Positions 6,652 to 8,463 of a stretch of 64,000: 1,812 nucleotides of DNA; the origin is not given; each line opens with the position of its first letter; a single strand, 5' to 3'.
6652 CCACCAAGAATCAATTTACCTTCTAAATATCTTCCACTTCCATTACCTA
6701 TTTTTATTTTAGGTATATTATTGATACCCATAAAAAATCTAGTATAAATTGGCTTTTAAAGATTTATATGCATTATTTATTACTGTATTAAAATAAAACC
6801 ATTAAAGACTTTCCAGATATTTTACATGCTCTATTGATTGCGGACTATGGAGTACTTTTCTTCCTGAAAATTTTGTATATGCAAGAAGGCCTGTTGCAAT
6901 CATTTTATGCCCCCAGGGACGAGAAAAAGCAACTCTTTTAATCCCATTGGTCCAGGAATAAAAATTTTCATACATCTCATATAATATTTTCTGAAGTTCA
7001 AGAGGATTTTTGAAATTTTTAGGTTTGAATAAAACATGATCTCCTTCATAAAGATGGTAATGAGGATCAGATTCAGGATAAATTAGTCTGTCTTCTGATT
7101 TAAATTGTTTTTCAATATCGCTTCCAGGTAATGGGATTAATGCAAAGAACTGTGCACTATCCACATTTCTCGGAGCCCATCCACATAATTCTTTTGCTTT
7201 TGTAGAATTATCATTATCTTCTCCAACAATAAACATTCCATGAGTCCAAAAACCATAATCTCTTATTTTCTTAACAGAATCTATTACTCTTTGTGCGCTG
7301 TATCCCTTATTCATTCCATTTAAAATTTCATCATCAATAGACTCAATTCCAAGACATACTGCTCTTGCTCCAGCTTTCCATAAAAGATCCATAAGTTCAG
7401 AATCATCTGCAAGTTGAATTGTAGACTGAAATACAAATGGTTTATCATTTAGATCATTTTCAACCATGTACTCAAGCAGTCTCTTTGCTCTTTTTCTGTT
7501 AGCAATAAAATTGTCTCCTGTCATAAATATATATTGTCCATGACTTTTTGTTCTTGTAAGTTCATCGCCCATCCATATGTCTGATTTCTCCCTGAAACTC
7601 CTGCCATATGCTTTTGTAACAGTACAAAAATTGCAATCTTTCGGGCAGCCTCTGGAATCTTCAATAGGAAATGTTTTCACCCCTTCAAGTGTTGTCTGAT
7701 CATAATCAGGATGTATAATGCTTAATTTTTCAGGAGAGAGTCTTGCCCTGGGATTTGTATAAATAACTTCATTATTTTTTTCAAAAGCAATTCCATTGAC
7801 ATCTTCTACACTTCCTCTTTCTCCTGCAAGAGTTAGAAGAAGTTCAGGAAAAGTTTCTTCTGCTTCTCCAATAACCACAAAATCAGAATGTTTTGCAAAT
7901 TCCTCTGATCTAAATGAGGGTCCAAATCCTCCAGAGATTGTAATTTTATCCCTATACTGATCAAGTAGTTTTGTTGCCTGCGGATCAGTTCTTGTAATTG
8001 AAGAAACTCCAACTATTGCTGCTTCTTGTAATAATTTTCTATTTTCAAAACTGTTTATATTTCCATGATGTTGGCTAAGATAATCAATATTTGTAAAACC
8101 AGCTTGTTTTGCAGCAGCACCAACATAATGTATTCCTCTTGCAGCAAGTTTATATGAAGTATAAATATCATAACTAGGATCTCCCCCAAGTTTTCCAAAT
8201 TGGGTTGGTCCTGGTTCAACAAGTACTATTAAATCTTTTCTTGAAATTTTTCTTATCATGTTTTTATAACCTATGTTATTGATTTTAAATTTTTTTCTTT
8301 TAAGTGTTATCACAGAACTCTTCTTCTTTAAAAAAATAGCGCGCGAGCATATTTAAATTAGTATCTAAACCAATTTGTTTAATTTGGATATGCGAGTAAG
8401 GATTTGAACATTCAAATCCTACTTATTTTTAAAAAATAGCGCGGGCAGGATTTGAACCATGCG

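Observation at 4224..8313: Bacterial-type KAS + FabK-like reductase abutted, behind a B12-radical SAM gene, without the rest of a FAS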

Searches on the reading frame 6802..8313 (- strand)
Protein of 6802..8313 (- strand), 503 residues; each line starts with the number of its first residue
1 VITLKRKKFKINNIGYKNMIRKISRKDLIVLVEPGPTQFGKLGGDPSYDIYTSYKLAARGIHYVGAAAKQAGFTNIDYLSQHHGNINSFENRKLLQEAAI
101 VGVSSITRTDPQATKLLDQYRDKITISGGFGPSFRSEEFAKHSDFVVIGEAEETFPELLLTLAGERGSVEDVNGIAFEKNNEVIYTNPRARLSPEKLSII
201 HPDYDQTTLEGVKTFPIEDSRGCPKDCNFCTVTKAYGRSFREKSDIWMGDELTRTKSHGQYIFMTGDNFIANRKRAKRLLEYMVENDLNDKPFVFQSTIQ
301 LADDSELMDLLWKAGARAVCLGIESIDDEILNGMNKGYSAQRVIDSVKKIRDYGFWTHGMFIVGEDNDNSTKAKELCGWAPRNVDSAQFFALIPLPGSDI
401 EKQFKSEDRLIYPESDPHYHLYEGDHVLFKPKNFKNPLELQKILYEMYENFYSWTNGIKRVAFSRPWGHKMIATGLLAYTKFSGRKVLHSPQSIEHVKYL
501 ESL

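Call 3: search_protein_families(library=pfam, proteins=[window:6802-8313:-])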
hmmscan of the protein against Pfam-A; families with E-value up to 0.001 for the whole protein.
window:6802-8313:- (503 aa): 2 families
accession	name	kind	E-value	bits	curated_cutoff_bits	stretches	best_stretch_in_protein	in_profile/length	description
PF04055.27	Radical_SAM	-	2e-19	70.8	29.5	1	218-370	2-158/166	Radical SAM superfamily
PF02310.24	B12-binding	-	1.4e-10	41.5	32.1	1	55-159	11-121/121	B12 binding domain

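Call 4: search_protein_families(library=ncbifam, proteins=[window:6802-8313:-])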
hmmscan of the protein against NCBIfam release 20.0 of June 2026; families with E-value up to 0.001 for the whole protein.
window:6802-8313:- (503 aa): 23 families
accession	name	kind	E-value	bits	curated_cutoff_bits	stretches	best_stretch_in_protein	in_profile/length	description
TIGR02026.1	BchE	equivalog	2.8e-26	92.4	481.35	1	56-373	20-355/497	magnesium-protoporphyrin IX monomethyl ester anaerobic oxidative cyclase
TIGR04013.1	B12_SAM_MJ_1487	hypoth_equivalog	5.3e-25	88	251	2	83-244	29-181/382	TIGR04013 family B12-binding domain/radical SAM domain-containing protein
TIGR04014.1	B12_SAM_MJ_0865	equivalog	8.8e-25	87.4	360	1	142-377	89-333/434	methyl-coenzyme M reductase glutamine C-methyltransferase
TIGR04479.1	bcpD_PhpK_rSAM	subfamily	1.8e-24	86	600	1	146-364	175-390/504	PhpK family radical SAM P-methyltransferase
TIGR03975.1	rSAM_ocin_1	subfamily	2e-21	76.1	281.85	1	142-355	181-402/606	RiPP maturation radical SAM C-methyltransferase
TIGR04367.1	HpnR_B12_rSAM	equivalog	2.8e-18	65.7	650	1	119-402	87-371/490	hopanoid C-3 methylase HpnR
TIGR03471.1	HpnJ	equivalog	4.1e-17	62.2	577.6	1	217-458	200-439/472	hopanoid biosynthesis associated radical SAM protein HpnJ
TIGR04072.2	rSAM_ladder_B12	equivalog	7.4e-17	61.1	360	1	115-369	91-335/443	lipid biosynthesis B12-binding/radical SAM protein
NF050148.1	rSAM_ApyD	equivalog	1.1e-15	57.1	750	1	143-412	127-399/645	RiPP biosynthesis radical SAM protein ApyD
TIGR04295.1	B12_rSAM_oligo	hypoth_equivalog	4.3e-12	45.4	400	1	143-337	124-315/422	TIGR04295 family B12-binding domain-containing radical SAM protein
NF038361.1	rSAM_Sden_1168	equivalog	6e-10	38.3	575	1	211-403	279-472/560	Sden_1168 family B12-binding radical SAM P-methyltransferase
NF040546.1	rSAM_CUAEP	equivalog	3.9e-09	35.7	500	1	141-354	97-312/468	CUAEP/CCAEP-tail radical SAM (seleno)protein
NF045585.1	rSAM_slr0320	equivalog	8.1e-09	34.5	775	1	200-356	221-380/511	photosystem II high light acclimation radical SAM protein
TIGR04190.1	B12_SAM_Ta0216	equivalog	9.2e-09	34.4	500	1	122-368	109-379/554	TIGR04190 family B12-binding domain/radical SAM domain protein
NF033712.0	B12_rSAM_KedN5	subfamily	5.3e-08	31.5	700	1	142-269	114-251/624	KedN5 family methylcobalamin-dependent radical SAM C-methyltransferase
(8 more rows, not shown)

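Call 31: find_homologous_proteins(query=window:6802-8313:-, max_evalue=1e-10)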
Query window:6802-8313:- (503 aa): 172 proteins with E <= 1e-10 among 7976 candidates; the best 120 are listed.
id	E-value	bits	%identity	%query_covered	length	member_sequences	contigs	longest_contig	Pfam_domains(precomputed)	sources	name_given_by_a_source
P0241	2.7e-285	965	84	96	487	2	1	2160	PF04055.28,PF02310.25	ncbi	-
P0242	6.5e-256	868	76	96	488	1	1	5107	PF04055.28,PF02310.25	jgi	jgi:radical SAM superfamily enzyme YgiQ (UPF0313 family)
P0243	2.8e-227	773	69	96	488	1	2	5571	PF04055.28,PF02310.25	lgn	-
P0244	1.4e-219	748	67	96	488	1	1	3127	PF04055.28,PF02310.25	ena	-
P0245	2.3e-213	727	65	96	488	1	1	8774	PF04055.28,PF02310.25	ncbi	-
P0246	8.1e-213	726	65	96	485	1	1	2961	PF04055.28,PF02310.25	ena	-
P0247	4.7e-212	723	65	96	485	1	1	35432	PF04055.28,PF02310.25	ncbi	-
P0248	6.1e-202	690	63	96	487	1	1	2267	PF04055.28,PF02310.25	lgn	-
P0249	5.5e-116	406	47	75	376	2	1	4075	PF04055.28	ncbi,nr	ncbi:MAG: B12-binding domain-containing radical SAM protein, partial [Nanoarchaeota archaeon]|nr:B12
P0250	2.8e-105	371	40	95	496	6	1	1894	PF04055.28,PF02310.25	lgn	-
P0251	3.8e-104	367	46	71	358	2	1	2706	PF04055.28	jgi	jgi:radical SAM superfamily enzyme YgiQ (UPF0313 family)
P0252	7.4e-104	366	39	96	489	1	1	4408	PF04055.28,PF02310.25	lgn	-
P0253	1.6e-96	342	38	96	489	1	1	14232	PF04055.28,PF02310.25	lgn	-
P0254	2.7e-85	305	36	96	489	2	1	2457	PF04055.28,PF02310.25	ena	-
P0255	6.3e-61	225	35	86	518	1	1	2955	PF04055.28,PF02310.25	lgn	-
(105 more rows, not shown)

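Call 32: find_encoding_contigs(protein=P0247, flank=10000, max_places=2)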
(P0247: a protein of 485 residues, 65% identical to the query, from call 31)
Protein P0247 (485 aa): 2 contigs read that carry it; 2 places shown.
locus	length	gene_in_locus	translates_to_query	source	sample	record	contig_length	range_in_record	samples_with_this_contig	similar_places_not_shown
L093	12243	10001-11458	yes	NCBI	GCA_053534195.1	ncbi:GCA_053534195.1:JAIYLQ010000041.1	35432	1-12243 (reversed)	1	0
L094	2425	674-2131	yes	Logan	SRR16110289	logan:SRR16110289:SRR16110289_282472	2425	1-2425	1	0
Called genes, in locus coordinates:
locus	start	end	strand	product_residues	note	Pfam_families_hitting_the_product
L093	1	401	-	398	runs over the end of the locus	PF12705:PDDEXK_1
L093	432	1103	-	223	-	PF19810:HFX_2341_N, PF22662:Csa3_N (weak), PF23400:CARF_Card1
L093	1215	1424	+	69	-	-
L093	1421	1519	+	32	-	-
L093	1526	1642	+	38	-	-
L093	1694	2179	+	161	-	-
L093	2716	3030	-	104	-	-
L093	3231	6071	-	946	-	PF02463:SMC_N, PF13304:AAA_21 (weak), PF13476:AAA_23, PF13304:AAA_21 (weak)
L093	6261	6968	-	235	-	PF01351:RNase_HII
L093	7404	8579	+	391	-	PF03060:NMO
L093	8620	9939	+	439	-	PF00109:ketoacyl-synt, PF02801:Ketoacyl-synt_C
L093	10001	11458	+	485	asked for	PF02310:B12-binding, PF04055:Radical_SAM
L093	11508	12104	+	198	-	PF01066:CDP-OH_P_transf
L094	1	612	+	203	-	?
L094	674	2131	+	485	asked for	PF02310:B12-binding, PF04055:Radical_SAM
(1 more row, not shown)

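Call 33: find_encoding_contigs(protein=P0245, flank=10000, max_places=2)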
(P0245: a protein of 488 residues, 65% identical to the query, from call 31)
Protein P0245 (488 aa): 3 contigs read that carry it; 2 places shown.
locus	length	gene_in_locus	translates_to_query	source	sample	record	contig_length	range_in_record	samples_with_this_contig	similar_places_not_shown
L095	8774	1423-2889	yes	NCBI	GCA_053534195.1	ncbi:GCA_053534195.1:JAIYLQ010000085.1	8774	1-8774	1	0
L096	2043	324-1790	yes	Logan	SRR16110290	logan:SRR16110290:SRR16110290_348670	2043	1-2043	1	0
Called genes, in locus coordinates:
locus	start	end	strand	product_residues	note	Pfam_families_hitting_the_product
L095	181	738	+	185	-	-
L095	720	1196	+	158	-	-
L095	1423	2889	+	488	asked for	PF02310:B12-binding, PF04055:Radical_SAM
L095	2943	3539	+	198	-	PF01066:CDP-OH_P_transf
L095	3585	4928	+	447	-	PF02878:PGM_PMM_I, PF02879:PGM_PMM_II, PF02880:PGM_PMM_III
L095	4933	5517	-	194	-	PF07452:CHRD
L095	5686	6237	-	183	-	-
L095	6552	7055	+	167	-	PF00583:Acetyltransf_1, PF13673:Acetyltransf_10, PF13508:Acetyltransf_7, PF08445:FR47 (weak)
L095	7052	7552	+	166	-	PF00583:Acetyltransf_1, PF13508:Acetyltransf_7 (weak)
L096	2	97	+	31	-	?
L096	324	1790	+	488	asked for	PF02310:B12-binding, PF04055:Radical_SAM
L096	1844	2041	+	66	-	?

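Call 34: find_encoding_contigs(protein=P0253, flank=10000, max_places=2)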
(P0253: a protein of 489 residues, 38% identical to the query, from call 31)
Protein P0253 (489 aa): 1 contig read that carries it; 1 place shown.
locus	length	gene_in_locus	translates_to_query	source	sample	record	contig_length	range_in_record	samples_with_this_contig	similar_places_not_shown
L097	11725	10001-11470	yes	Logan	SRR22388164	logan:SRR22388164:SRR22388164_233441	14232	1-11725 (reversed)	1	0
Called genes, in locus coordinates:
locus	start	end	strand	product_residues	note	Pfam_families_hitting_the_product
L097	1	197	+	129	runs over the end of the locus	-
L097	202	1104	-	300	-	PF23023:Anti-Pycsar_Apyc1, PF00753:Lactamase_B, PF13691:Lactamase_B_4 (faint), PF12706:Lactamase_B_2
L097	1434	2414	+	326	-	PF00089:Trypsin, PF13365:Trypsin_2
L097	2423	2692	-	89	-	-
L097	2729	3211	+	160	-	PF00383:dCMP_cyt_deam_1, PF14437:MafB19-deam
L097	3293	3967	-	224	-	PF00961:LAGLIDADG_1 (faint), PF14528:LAGLIDADG_3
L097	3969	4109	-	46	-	PF09853:DUF2080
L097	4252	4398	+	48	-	PF18930:DUF5679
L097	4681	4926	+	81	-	-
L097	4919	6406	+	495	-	PF00587:tRNA-synt_2b, PF03129:HGTP_anticodon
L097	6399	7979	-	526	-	-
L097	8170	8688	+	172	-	PF03703:bPH_2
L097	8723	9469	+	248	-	PF02535:Zip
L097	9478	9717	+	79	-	-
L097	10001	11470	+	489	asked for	PF02310:B12-binding, PF04055:Radical_SAM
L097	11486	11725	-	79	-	?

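Call 40: find_related_loci(query=A1, collection=genome_contigs, flank=10000)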
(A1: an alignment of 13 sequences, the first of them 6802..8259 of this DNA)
Query A1 (485 aa) in genome_contigs; peptide patterns used: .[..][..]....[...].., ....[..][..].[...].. (x = any residue, [..] = any of these).
600 stretches matched a pattern (row limit reached: there are more); 454 encode a relative of the query (tblastn E <= 1e-3); the best 80 are kept; 80 distinct loci.
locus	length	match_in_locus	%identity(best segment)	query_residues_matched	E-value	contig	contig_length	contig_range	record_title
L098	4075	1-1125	47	110-485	1e-122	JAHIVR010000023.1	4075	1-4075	MAG: Nanoarchaeota archaeon isolate MM_PC_MetaG.mb.88 MM_PC_MetaG.mb.88_k141_237558, whole genome shotgun sequence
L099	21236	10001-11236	32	26-449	6e-51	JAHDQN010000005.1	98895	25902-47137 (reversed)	MAG: Deltaproteobacteria bacterium isolate SM3-B3m k141_7042, whole genome shotgun sequence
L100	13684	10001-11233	30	75-485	1e-45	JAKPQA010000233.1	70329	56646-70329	MAG: Armatimonadota bacterium isolate JPNA_maxbin.160 k141_601533, whole genome shotgun sequence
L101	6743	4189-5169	30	82-416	3e-39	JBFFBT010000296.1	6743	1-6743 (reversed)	MAG: Myxococcota bacterium isolate Mix_mud12.2021.10.11 k141_745900_length_6743_cov_7.7725, whole genome shotgun sequenc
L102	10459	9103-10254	29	78-474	1e-36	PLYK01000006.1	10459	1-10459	MAG: Geobacter sp. isolate palsa_1151 73.20120700_P3D.282_contig_84965, whole genome shotgun sequence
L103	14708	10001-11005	28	119-443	4e-36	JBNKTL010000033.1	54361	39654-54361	MAG: Spirochaetota bacterium isolate A2.bin.24.permissive NODE_33_length_54361_cov_6.576726, whole genome shotgun sequen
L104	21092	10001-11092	28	67-446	2e-35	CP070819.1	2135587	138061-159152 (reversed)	MAG: Dehalococcoidia bacterium isolate bin1158 chromosome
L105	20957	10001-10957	31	108-414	3e-35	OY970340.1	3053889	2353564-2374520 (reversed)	MAG: Candidatus Bathyarchaeota archaeon isolate MFD04492.bin.c.5 genome assembly, chromosome: 1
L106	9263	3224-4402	28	70-474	2e-35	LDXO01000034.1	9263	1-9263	MAG: Deltaproteobacteria bacterium CSP1-8 XU12_C0034, whole genome shotgun sequence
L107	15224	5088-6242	28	78-474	4e-35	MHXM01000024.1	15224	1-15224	MAG: Desulfuromonadaceae bacterium GWC2_58_13 gwc2_scaffold_13839, whole genome shotgun sequence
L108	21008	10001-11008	29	70-424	7e-35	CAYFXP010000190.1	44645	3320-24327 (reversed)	MAG TPA_asm: uncultured Syntrophobacterales bacterium isolate ERP108616_co1_46 genome assembly, contig: k119_1393865, wh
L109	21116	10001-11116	28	78-472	7e-34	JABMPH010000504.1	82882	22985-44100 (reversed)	MAG: Bacteroidetes bacterium isolate bin.586 k141_7064375, whole genome shotgun sequence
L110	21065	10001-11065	30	80-446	5e-34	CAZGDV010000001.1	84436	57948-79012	MAG TPA_asm: uncultured Dehalococcoidia bacterium isolate binchicken_co334_68 genome assembly, contig: NODE_364_length_8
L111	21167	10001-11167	26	70-485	5e-32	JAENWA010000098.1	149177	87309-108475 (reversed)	MAG: Desulfuromonadales bacterium isolate 3_4_m_bin4 c_000003258890, whole genome shotgun sequence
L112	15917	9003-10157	27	78-474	2e-31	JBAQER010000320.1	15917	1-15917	MAG: Bradyrhizobium sp. isolate MFD12017_ilm_asm_bin10 k127_107413, whole genome shotgun sequence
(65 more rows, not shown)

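Call 53: search_solved_structures(query=A1, max_evalue=0.01)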
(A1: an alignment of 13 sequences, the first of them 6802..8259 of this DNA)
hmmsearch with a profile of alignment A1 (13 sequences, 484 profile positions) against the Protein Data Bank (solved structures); distinct sequences matched with E-value up to 0.01: 16.
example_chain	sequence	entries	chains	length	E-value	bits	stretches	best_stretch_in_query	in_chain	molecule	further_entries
9ccb_A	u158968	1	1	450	1.7e-26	96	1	95-388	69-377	Radical SAM core domain-containing protein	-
5ul2_A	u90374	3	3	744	2.6e-15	59.1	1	47-340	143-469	OxsB protein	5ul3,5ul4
7kdx_A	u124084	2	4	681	1.8e-13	53.1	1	78-269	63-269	Methyltransferase TokK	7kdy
9n1b_A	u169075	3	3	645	2.5e-13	52.6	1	128-318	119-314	Radical SAM protein | Radical SAM enzyme CysS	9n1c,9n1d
6fd2_B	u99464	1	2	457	3.8e-07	32.2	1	197-385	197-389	Putative apramycin biosynthetic oxidoreductase 4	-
6wte_A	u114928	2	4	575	1e-05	27.5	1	200-360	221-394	B12-binding domain-containing protein | Tryptophan-C2-methyltransferase containing B12-binding domain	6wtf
8vcw_A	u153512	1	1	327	6.9e-05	24.7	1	203-384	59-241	Biotin synthase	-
6iaz_A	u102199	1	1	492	0.0013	20.6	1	263-386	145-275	Histone acetyltransferase, ELP3 family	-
6ia8_A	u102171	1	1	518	0.0013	20.5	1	264-386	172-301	Histone acetyltransferase, ELP3 family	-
6iad_A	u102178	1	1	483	0.0014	20.5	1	263-386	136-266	Histone acetyltransferase, ELP3 family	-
9p2u_A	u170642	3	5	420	0.0019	20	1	288-395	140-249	Radical S-adenosylmethionine methyltransferase NocN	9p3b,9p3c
2qgq_A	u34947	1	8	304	0.0065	18.2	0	200-365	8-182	Protein TM_1862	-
5l7l_A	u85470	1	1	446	0.0089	17.8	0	293-389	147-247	ELP3 family, ELP3 family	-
6ia6_A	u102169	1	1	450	0.009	17.8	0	293-389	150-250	ELP3 family, ELP3 family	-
4jc0_A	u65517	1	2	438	0.0092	17.7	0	199-365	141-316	Ribosomal protein S12 methylthiotransferase RimO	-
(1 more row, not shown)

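Call 54: search_protein_families(library=pfam, proteins=[window:6802-8259:-], max_evalue=0.01)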
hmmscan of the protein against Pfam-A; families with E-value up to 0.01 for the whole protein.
window:6802-8259:- (485 aa): 3 families
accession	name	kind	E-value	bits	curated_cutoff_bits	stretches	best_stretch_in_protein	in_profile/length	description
PF04055.27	Radical_SAM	-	1.9e-19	70.9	29.5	1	200-352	2-158/166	Radical SAM superfamily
PF02310.24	B12-binding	-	1.3e-10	41.6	32.1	1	37-141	11-121/121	B12 binding domain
PF19864.5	Radical_SAM_N2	-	0.008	16.1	29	0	104-145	86-126/151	Radical SAM proteins, N-terminal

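Call 77: search_protein_families(library=pfam, proteins=[L098:1888-2640:-, L098:2711-3280:+, L097:8699-9466:+], max_evalue=0.01)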
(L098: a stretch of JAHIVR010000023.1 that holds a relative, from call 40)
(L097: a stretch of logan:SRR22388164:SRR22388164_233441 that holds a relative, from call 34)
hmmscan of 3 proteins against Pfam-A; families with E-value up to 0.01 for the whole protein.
L098:1888-2640:- (251 aa): 3 families
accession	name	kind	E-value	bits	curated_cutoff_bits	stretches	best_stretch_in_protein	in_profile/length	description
PF01978.25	TrmB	-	2.8e-17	62.7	25.6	1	20-88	1-68/68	Sugar-specific transcriptional regulator TrmB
PF08221.17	HTH_9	-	0.0001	22.8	23.4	1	30-74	16-60/62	RNA polymerase III subunit RPC82 helix-turn-helix domain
PF12802.13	MarR_2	-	0.0059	17.2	27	1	24-73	2-52/61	MarR family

L098:2711-3280:+ (190 aa): 0 families

L097:8699-9466:+ (256 aa): 1 family
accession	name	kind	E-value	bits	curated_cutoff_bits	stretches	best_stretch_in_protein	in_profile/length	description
PF02535.28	Zip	-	1.7e-44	152.8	35.1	2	115-252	179-322/323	ZIP Zinc transporter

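Call 98: find_encoding_contigs(protein=P0242, flank=6000, max_places=2)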
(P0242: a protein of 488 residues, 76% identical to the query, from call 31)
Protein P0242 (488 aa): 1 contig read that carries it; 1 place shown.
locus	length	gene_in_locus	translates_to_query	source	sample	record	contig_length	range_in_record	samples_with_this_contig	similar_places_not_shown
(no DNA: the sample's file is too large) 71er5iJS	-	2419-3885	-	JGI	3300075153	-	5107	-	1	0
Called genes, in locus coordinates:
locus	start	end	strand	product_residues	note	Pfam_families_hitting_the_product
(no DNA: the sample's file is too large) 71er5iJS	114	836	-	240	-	-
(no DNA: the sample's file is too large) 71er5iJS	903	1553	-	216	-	PF01351:RNase_HII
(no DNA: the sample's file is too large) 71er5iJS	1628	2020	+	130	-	-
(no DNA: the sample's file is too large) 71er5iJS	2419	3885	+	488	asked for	PF02310:B12-binding, PF04055:Radical_SAM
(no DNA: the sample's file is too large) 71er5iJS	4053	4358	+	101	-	PF01741:MscL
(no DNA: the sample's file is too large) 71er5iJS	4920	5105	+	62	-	?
